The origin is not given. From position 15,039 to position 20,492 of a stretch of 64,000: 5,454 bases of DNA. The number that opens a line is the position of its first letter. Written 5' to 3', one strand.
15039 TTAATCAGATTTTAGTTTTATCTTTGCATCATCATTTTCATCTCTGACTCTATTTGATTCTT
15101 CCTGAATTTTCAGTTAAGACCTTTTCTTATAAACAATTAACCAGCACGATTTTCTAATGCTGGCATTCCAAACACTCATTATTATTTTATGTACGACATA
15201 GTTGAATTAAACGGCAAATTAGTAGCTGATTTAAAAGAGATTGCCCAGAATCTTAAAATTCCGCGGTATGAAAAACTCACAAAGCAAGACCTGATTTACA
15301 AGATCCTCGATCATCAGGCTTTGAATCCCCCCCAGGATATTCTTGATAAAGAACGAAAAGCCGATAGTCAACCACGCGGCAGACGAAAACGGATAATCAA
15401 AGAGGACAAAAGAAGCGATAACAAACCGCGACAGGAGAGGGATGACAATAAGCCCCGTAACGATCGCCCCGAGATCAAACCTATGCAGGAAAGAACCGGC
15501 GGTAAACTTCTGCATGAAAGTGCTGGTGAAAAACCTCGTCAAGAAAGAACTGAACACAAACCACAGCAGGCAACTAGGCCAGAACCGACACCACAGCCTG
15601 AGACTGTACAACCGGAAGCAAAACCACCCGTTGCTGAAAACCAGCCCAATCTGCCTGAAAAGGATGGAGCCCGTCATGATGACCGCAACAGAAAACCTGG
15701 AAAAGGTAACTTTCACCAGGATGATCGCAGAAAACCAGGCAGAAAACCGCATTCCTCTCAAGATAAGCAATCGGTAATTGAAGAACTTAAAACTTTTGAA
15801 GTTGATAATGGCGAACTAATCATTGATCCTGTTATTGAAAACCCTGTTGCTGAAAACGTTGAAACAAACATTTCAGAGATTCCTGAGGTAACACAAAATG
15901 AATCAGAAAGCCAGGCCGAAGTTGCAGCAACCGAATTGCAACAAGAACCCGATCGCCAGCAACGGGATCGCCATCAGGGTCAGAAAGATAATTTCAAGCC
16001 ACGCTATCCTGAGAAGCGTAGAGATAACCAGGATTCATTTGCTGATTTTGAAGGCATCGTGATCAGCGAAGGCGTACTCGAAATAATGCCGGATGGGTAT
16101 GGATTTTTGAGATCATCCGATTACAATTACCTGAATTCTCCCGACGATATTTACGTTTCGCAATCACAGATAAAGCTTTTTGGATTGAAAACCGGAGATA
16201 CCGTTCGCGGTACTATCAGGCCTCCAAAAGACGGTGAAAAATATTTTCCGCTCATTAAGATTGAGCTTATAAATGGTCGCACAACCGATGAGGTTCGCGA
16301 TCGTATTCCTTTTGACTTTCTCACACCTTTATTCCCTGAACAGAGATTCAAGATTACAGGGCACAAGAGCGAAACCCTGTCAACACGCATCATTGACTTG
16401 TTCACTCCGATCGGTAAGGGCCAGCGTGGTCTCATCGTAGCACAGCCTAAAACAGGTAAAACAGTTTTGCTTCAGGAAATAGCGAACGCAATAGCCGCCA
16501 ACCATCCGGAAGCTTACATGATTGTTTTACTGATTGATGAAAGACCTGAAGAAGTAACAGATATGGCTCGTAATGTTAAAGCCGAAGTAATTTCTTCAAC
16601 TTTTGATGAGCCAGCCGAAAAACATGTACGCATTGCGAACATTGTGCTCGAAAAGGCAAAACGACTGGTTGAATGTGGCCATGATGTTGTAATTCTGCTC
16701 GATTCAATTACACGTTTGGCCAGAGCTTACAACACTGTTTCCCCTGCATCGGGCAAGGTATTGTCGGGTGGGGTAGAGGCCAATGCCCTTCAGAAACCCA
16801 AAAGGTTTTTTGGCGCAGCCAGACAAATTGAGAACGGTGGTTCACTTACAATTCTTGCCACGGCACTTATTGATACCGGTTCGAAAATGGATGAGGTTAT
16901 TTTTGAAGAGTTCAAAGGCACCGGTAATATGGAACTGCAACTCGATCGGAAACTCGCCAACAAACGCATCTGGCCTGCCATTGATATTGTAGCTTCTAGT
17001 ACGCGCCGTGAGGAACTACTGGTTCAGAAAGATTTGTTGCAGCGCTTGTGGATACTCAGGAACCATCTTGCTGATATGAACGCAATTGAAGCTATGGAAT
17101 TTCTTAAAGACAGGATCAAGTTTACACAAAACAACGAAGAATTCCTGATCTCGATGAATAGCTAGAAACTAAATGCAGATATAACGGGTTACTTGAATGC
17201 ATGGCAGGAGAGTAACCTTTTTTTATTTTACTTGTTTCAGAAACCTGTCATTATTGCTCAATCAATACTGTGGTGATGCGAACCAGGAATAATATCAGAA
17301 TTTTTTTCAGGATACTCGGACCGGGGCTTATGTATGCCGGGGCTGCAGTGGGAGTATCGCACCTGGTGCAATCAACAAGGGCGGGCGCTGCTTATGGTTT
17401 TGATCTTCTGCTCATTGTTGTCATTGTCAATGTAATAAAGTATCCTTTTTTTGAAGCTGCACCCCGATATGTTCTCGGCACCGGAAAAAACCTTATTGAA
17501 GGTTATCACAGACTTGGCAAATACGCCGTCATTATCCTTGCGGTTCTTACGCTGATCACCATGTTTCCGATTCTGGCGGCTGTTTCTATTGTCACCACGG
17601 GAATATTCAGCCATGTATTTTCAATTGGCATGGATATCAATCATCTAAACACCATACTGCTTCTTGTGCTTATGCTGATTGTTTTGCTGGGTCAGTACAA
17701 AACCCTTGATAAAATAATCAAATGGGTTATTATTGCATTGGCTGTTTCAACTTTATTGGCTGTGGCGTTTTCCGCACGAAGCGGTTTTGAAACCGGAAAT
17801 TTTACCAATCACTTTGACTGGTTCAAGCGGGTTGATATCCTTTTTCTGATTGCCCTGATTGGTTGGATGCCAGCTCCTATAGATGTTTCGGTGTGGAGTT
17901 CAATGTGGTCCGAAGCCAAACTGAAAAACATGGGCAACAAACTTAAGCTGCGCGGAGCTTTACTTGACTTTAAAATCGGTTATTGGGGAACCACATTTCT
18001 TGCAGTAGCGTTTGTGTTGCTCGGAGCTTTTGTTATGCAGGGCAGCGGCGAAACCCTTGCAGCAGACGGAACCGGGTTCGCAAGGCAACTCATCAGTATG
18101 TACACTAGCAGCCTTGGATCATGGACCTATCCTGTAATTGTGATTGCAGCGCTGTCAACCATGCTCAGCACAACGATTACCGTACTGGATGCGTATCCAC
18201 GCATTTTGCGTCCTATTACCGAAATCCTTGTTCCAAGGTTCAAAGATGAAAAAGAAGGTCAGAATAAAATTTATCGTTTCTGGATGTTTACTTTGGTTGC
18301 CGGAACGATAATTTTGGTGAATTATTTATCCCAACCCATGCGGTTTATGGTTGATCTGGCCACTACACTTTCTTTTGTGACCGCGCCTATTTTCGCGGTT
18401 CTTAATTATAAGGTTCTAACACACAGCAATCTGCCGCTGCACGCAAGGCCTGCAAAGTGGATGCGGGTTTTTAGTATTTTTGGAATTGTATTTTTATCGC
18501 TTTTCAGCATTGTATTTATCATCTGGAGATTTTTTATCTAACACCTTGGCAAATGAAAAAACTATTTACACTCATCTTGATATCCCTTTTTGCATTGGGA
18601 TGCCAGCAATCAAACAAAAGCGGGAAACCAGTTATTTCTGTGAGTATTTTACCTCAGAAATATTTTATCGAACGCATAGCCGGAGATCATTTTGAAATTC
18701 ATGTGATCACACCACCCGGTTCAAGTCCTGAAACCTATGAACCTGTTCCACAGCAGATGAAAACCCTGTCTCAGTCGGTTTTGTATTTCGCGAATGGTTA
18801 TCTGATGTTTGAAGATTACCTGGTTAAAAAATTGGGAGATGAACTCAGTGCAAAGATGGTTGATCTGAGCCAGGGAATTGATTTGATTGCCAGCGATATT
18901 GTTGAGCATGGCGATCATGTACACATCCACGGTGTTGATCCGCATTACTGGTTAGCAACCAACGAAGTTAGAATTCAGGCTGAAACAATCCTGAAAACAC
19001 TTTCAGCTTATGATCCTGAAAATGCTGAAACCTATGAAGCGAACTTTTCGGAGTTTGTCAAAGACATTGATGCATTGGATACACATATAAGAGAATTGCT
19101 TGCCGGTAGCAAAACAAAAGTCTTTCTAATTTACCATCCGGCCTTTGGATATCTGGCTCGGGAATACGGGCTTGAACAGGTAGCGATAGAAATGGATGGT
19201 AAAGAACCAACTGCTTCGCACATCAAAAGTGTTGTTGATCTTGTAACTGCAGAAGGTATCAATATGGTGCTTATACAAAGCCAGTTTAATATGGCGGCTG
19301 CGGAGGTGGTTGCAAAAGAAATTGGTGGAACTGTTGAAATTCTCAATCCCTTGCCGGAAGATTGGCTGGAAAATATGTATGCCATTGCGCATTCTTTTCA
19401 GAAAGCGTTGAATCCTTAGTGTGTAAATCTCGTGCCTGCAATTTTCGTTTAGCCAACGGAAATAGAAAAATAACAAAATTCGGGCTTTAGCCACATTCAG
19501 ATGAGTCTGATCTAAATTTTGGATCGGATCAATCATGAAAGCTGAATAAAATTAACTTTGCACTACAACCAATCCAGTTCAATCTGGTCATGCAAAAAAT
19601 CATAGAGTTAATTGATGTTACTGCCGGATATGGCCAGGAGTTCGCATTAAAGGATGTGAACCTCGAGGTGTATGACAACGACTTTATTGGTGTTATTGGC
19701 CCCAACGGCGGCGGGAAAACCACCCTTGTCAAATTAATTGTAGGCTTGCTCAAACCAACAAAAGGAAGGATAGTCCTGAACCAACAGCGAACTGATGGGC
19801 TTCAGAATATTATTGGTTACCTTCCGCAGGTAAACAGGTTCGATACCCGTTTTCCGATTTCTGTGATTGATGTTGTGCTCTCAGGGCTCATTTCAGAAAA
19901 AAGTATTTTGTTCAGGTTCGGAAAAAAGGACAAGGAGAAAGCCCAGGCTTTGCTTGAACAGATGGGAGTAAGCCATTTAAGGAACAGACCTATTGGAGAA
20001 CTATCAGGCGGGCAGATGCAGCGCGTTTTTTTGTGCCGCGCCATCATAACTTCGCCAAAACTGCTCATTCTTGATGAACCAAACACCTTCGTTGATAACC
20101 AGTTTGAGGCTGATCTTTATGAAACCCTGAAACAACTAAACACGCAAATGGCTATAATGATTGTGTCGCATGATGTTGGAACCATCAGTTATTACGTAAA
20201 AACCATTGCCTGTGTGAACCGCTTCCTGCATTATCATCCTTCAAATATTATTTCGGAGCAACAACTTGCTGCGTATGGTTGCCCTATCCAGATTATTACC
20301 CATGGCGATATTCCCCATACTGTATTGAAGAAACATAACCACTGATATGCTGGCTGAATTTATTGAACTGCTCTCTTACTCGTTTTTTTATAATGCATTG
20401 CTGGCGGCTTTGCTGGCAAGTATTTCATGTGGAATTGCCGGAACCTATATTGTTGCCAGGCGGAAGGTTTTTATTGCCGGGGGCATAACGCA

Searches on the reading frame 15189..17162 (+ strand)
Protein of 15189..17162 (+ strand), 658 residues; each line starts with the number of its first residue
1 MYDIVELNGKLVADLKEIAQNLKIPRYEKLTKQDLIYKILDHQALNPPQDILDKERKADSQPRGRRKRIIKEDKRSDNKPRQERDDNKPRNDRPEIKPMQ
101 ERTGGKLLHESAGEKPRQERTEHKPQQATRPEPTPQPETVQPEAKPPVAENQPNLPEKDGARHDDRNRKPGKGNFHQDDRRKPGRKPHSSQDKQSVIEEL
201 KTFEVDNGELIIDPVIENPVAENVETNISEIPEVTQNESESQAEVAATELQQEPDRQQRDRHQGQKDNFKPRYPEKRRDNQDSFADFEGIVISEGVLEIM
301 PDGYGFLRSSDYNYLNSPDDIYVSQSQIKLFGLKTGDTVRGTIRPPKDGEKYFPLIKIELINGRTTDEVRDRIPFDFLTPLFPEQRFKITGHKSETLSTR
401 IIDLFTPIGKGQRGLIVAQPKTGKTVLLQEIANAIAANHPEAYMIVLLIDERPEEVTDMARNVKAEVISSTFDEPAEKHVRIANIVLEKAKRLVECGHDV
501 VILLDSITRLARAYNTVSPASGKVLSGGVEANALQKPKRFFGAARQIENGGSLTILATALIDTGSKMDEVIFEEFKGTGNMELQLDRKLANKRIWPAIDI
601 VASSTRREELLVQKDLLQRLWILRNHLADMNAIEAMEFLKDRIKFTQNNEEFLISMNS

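Call 68: search_protein_families(library=pfam, proteins=[window:15189-17162:+], max_evalue=0.00001)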
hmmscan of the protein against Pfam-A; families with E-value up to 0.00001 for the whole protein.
window:15189-17162:+ (658 aa): 3 families
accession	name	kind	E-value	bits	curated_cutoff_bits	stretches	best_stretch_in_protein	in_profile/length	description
PF07497.18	Rho_RNA_bind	-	4.4e-33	113.4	27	1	294-366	2-72/73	Rho termination factor, RNA-binding domain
PF00006.31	ATP-synt_ab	-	2.4e-30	106.2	29.5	1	399-604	2-212/213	ATP synthase alpha/beta family, nucleotide-binding domain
PF07498.18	Rho_N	-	3.4e-11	43.4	24.9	1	6-46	1-41/43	Rho termination factor, N-terminal domain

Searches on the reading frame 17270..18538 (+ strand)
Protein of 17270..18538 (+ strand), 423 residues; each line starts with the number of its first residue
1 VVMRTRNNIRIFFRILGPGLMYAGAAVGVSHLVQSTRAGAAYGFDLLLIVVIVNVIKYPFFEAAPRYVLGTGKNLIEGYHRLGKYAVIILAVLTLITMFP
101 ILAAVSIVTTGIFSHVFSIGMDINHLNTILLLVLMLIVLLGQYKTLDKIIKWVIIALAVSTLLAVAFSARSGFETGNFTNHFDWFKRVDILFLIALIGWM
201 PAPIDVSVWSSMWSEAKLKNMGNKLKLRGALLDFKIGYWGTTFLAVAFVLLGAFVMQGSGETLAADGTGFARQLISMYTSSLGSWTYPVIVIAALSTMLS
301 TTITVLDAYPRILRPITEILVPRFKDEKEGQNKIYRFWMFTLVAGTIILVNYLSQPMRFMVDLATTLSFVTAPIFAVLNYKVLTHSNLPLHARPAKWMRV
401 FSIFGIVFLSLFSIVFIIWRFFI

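Call 68: search_protein_families(library=pfam, proteins=[window:17270-18538:+], max_evalue=0.00001)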
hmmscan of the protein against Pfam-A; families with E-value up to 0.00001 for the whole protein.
window:17270-18538:+ (423 aa): 1 family
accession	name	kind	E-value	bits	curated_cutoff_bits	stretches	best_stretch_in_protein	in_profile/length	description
PF01566.24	Nramp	-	6.3e-11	42.4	29.8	1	36-380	5-346/357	Natural resistance-associated macrophage protein-like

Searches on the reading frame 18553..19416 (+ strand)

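Call 68: search_protein_families(library=pfam, proteins=[window:18553-19416:+], max_evalue=0.00001)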
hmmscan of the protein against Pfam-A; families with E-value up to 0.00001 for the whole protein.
window:18553-19416:+ (288 aa): 1 family
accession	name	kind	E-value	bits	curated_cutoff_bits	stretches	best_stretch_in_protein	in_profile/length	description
PF01297.22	ZnuA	-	3.5e-64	217.3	29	1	28-285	1-263/263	Zinc-uptake complex component A periplasmic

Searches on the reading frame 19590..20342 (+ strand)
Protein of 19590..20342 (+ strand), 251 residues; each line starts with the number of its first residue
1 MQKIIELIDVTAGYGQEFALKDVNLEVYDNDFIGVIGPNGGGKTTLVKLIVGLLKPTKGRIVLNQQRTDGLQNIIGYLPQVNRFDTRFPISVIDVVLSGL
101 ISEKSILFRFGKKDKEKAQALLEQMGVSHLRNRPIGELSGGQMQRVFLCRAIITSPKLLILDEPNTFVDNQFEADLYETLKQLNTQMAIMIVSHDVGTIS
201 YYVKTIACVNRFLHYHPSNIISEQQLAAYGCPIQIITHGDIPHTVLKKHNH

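Call 68: search_protein_families(library=pfam, proteins=[window:19590-20342:+], max_evalue=0.00001)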
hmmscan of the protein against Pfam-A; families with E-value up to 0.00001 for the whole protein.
window:19590-20342:+ (251 aa): 2 families
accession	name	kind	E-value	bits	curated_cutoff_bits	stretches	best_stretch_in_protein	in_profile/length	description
PF00005.33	ABC_tran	-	6.9e-31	108.1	25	1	20-164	1-135/137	ABC transporter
PF13304.12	AAA_21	-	5.6e-09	36.9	27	0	33-119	2-83/304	AAA domain, putative AbiEii toxin, Type IV TA system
